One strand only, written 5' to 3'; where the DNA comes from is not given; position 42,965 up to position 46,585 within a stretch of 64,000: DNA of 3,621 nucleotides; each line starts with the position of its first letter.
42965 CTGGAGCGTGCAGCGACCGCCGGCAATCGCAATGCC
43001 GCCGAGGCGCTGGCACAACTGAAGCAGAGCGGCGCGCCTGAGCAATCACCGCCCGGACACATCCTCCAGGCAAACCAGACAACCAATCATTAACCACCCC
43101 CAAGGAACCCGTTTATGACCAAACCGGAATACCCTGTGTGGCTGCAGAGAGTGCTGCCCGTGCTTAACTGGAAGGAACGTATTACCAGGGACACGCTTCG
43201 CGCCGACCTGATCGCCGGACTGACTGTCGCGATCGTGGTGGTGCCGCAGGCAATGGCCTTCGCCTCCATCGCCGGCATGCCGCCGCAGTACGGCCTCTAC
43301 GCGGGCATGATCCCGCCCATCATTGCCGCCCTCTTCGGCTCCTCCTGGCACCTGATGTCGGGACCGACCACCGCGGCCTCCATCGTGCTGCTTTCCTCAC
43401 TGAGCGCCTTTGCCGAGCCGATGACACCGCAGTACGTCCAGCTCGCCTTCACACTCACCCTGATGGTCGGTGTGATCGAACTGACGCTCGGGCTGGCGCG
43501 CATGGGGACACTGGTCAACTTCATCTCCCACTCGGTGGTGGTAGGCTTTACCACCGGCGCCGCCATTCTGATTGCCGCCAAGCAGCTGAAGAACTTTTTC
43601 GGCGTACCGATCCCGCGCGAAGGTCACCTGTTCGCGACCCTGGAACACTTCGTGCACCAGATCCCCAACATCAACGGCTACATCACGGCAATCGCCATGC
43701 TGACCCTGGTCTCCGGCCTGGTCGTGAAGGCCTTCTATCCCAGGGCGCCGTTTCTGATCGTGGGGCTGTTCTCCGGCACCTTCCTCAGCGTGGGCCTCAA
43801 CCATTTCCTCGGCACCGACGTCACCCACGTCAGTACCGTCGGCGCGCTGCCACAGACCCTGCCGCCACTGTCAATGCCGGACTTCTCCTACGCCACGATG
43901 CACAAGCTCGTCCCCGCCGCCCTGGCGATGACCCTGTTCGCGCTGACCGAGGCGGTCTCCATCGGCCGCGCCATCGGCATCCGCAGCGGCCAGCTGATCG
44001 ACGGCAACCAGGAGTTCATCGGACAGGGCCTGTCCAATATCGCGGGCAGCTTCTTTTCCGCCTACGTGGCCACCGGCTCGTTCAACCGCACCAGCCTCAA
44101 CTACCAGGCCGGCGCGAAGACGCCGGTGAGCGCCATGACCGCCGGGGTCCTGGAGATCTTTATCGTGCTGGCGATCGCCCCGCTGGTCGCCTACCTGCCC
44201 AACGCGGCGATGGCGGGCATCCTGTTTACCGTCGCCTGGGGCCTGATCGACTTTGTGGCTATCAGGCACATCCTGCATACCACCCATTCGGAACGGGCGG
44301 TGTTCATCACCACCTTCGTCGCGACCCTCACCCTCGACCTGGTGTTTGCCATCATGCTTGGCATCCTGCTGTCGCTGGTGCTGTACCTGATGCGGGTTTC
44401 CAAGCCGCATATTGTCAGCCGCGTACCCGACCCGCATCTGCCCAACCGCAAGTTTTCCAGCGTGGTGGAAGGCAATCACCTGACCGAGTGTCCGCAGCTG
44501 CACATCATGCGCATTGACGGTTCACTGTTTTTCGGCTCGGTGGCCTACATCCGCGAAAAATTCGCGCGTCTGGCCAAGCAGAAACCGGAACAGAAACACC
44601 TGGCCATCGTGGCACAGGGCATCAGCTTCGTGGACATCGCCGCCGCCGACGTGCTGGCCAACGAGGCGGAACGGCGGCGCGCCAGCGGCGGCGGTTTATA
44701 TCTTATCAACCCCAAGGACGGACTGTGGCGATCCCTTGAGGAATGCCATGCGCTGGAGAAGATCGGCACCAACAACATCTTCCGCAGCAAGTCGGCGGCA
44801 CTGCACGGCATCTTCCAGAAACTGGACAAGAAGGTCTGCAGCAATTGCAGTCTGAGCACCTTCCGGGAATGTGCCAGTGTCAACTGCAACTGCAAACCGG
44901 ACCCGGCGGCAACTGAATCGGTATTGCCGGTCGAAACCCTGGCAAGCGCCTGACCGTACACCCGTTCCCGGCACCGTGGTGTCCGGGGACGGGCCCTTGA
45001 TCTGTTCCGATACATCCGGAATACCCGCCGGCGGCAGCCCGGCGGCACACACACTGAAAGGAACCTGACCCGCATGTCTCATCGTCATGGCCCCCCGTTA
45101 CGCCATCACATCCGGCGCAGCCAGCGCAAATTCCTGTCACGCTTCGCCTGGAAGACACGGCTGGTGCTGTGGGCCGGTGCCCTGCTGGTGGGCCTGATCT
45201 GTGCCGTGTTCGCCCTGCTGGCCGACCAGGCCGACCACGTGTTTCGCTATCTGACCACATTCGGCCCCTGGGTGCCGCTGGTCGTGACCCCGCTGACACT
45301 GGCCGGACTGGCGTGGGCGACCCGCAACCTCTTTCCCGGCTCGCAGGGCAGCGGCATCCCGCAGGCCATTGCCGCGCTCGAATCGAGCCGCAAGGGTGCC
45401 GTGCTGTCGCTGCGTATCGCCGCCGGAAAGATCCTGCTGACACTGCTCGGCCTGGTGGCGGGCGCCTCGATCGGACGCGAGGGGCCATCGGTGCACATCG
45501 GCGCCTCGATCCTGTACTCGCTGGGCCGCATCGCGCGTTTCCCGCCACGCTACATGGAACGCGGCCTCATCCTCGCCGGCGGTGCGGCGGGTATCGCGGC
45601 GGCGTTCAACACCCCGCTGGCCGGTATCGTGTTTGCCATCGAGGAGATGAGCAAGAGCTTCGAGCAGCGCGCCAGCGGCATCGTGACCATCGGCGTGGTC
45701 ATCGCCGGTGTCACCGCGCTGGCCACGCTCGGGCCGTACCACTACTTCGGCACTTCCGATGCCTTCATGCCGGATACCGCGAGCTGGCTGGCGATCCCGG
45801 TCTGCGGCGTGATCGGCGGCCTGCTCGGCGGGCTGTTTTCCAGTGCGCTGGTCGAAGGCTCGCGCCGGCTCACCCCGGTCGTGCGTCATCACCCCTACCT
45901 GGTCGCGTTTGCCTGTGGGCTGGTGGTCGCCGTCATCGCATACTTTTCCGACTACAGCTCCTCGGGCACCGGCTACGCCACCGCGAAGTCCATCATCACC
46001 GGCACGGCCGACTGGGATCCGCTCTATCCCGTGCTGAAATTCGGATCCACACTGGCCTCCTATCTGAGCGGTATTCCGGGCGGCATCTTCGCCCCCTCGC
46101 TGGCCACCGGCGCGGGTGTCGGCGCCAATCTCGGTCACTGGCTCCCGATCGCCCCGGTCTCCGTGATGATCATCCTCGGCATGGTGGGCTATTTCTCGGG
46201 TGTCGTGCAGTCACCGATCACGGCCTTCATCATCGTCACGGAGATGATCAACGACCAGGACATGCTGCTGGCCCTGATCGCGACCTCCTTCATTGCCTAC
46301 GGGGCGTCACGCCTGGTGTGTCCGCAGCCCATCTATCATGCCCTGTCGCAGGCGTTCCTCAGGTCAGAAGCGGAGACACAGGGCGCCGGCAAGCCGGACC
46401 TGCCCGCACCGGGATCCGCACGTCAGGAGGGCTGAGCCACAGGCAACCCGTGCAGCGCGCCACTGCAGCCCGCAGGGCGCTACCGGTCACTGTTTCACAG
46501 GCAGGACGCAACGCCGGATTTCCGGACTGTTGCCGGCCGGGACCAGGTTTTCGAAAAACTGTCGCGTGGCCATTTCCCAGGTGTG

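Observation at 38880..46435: NtrC-type regulator/kinase divergent from a Sel1-SulP-ClC operon that carries a sigma-54 promoter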

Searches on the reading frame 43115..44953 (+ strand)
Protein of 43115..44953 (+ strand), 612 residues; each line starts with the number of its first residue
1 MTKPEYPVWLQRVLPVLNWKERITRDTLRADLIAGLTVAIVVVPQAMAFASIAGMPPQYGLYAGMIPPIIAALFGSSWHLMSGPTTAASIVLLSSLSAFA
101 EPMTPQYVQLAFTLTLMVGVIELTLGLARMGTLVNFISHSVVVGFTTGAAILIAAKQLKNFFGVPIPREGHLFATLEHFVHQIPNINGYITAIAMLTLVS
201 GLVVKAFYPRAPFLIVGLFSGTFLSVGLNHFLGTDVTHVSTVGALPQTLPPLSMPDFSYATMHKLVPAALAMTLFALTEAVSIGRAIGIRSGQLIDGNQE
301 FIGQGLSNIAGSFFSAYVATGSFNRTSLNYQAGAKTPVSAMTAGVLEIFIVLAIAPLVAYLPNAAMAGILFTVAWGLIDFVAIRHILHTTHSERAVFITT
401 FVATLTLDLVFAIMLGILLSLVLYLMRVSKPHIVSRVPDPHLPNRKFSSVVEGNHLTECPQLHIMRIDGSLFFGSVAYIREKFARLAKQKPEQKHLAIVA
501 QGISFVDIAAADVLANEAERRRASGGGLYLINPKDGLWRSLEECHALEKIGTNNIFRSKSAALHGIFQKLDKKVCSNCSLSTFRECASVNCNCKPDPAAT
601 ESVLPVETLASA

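Call 3: search_protein_families(library=pfam, proteins=[window:43115-44953:+])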
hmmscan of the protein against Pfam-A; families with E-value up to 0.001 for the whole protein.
window:43115-44953:+ (612 aa): 2 families
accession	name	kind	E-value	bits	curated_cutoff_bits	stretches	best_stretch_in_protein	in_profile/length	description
PF00916.26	Sulfate_transp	-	4.2e-93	312.6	23.2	1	28-399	1-379/380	Sulfate permease family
PF01740.26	STAS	-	6.3e-12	45.6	22.6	1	462-559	10-103/106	STAS domain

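Call 4: search_protein_families(library=ncbifam, proteins=[window:43115-44953:+])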
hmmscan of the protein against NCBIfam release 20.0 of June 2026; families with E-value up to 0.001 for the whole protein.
window:43115-44953:+ (612 aa): 4 families
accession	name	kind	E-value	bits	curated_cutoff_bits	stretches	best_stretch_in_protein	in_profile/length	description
TIGR00815.1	sulP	subfamily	3.1e-118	395.7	380.45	1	15-562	1-565/565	sulfate permease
NF008660.1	PRK11660.1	equivalog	3.4e-80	270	614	1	18-566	19-565/572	C4-dicarboxylic acid transporter DauA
NF050096.1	BicarbTportBicA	equivalog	4.2e-55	187.3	880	1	21-564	5-541/547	bicarbonate transporter BicA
TIGR00377.1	ant_ant_sig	superfamily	0.00026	20.8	53.45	1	464-543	15-93/108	anti-sigma factor antagonist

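Call 8: find_encoding_contigs(protein=window:43115-44953:+, flank=6000, max_places=6)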
Protein window:43115-44953:+ (612 aa): 1 contig read that carries it; 1 place shown.
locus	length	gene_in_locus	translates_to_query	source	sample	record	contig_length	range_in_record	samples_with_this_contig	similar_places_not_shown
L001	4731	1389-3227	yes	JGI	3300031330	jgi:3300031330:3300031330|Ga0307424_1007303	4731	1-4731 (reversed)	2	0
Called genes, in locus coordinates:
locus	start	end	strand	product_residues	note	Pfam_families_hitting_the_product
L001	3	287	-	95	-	?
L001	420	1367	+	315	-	PF08238:Sel1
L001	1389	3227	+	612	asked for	PF00916:Sulfate_transp, PF01740:STAS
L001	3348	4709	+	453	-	PF00654:Voltage_CLC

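Call 47: search_solved_structures(query=window:43115-44953:+, max_evalue=1e-10, show_alignments=1)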
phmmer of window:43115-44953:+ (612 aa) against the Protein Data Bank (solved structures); distinct sequences matched with E-value up to 1e-10: 22.
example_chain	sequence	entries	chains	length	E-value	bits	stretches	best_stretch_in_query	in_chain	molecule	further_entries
7v73_A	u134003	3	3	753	3.2e-76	260.4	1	13-491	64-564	Prestin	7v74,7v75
7lhv_A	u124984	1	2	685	5.2e-73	249.8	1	9-506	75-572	Sulfate transporter 4.1, chloroplastic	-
9u9f_A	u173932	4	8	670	6e-64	219.9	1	10-556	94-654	SULTR-like phosphorus distribution transporter | Os06g0143700 protein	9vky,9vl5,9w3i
8opq_A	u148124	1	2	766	1.5e-50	175.7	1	7-479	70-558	Solute carrier family 26 member 6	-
9iar_B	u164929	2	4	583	1.9e-48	168.7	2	7-214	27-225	Sodium-independent sulfate anion transporter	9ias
7s8x_A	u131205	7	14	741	3.9e-44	154.5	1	13-475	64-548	Prestin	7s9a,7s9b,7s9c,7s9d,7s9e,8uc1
7sun_A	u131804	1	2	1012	6.2e-43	150.5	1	13-475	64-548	Prestin, Enhanced Yellow Fluorescent Protein chimera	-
7lgu_A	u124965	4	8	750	1.7e-42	149.1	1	13-475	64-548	Prestin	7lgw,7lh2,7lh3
8sgw_C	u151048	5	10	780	3.9e-42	147.9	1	10-480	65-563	Pendrin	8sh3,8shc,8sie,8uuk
7wk1_A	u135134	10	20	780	4e-41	144.5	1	11-477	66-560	Pendrin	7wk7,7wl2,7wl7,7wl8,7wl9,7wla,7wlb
7xuj_A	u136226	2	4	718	2.4e-38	135.3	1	108-483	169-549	Chloride anion exchanger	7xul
7xuh_A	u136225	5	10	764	3.3e-38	134.9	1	108-483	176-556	Chloride anion exchanger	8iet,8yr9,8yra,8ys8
8x1q_A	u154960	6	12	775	3.5e-38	134.8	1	108-483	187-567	Chloride anion exchanger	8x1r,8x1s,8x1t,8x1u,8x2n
9nf7_A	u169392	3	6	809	2.8e-37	131.9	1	9-431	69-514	Sulfate transporter | Probable Sulfate permease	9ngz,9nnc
6ki1_A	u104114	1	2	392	4.5e-37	131.2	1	27-413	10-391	Low affinity sulfate transporter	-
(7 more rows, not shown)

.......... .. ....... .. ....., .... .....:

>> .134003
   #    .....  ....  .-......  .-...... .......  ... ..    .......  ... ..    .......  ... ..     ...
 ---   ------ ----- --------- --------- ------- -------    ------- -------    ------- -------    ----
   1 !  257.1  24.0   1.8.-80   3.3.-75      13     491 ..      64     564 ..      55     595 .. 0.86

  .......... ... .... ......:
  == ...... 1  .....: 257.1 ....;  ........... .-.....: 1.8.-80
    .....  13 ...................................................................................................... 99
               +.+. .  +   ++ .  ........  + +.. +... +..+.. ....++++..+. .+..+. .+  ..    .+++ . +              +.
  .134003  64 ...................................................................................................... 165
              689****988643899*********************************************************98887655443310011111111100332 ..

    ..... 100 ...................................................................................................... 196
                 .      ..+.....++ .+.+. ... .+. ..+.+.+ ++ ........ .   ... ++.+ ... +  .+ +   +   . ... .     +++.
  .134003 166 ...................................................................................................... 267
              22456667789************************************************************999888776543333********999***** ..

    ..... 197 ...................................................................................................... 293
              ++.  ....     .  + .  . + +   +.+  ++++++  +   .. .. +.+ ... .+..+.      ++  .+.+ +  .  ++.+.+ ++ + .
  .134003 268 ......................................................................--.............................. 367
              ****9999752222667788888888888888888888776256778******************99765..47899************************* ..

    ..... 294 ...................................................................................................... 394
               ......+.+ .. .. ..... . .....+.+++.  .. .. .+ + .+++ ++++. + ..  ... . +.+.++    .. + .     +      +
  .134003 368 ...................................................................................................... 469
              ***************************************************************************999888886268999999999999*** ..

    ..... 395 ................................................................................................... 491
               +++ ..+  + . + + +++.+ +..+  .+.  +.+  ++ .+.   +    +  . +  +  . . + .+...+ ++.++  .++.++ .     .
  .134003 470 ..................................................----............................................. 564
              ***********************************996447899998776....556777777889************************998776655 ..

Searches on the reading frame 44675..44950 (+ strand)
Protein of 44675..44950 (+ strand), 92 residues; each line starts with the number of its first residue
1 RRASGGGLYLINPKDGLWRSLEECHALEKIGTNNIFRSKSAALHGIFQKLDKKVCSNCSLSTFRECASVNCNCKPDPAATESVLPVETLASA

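Call 69: search_protein_representatives(protein=window:44675-44950:+)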
Query: 92 residues. Proteins with E-value up to 0.001 (for the whole library): 148; up to 1e-10: 7; up to 1e-30: 0. The best 148 are listed.
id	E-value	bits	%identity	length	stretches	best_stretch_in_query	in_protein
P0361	8.4e-27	109.6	63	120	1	1-81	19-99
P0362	1.5e-22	96.0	65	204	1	1-71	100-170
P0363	3.9e-19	85.1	60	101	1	1-72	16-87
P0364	5.3e-18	81.5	54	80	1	1-79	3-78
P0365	1.1e-15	74.0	55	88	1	5-68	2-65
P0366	4.9e-14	68.8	45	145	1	1-77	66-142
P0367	3.2e-11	59.8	45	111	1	1-74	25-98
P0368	4.0e-10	56.2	44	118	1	1-77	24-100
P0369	2.2e-09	53.9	48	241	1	2-68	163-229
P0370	2.9e-09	53.5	55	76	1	26-79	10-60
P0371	5.8e-09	52.5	46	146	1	1-70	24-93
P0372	6.1e-09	52.5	39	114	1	3-81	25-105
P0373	1.0e-08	51.8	56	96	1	21-70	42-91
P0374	1.2e-08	51.6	43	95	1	1-68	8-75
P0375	1.2e-08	51.5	46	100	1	4-68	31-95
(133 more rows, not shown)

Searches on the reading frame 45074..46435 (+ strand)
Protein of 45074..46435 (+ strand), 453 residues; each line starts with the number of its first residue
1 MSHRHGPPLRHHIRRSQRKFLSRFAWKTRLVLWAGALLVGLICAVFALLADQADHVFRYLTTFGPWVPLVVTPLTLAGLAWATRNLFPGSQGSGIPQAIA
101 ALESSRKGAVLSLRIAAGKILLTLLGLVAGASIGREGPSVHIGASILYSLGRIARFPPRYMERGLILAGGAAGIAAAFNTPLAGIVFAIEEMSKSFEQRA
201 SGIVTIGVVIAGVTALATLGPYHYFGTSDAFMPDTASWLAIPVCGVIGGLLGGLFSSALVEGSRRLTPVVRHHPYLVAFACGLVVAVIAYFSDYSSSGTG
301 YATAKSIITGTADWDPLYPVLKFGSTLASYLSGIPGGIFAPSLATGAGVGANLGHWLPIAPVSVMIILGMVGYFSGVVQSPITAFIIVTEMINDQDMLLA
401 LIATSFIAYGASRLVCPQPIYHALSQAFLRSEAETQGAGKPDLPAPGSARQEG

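Call 3: search_protein_families(library=pfam, proteins=[window:45074-46435:+])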
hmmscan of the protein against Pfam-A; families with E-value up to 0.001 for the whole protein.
window:45074-46435:+ (453 aa): 1 family
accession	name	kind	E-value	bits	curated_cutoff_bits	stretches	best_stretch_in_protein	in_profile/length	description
PF00654.25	Voltage_CLC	-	3.1e-87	293.4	24.8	1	79-413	5-346/346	Voltage gated chloride channel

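Call 4: search_protein_families(library=ncbifam, proteins=[window:45074-46435:+])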
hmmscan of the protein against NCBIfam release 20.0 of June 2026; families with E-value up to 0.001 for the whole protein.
window:45074-46435:+ (453 aa): 3 families
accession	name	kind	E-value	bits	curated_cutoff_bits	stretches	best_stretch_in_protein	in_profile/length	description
NF003640.0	PRK05277.1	equivalog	4.1e-57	193.9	350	1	17-437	20-459/471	H(+)/Cl(-) exchange transporter ClcA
NF002505.0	PRK01862.1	equivalog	4.5e-31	108.2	482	1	110-425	112-432/577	ClcB-like voltage-gated chloride channel protein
NF002437.0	PRK01610.1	equivalog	1.1e-21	77.4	425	1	118-423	113-423/429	voltage-gated ClC-type chloride channel ClcB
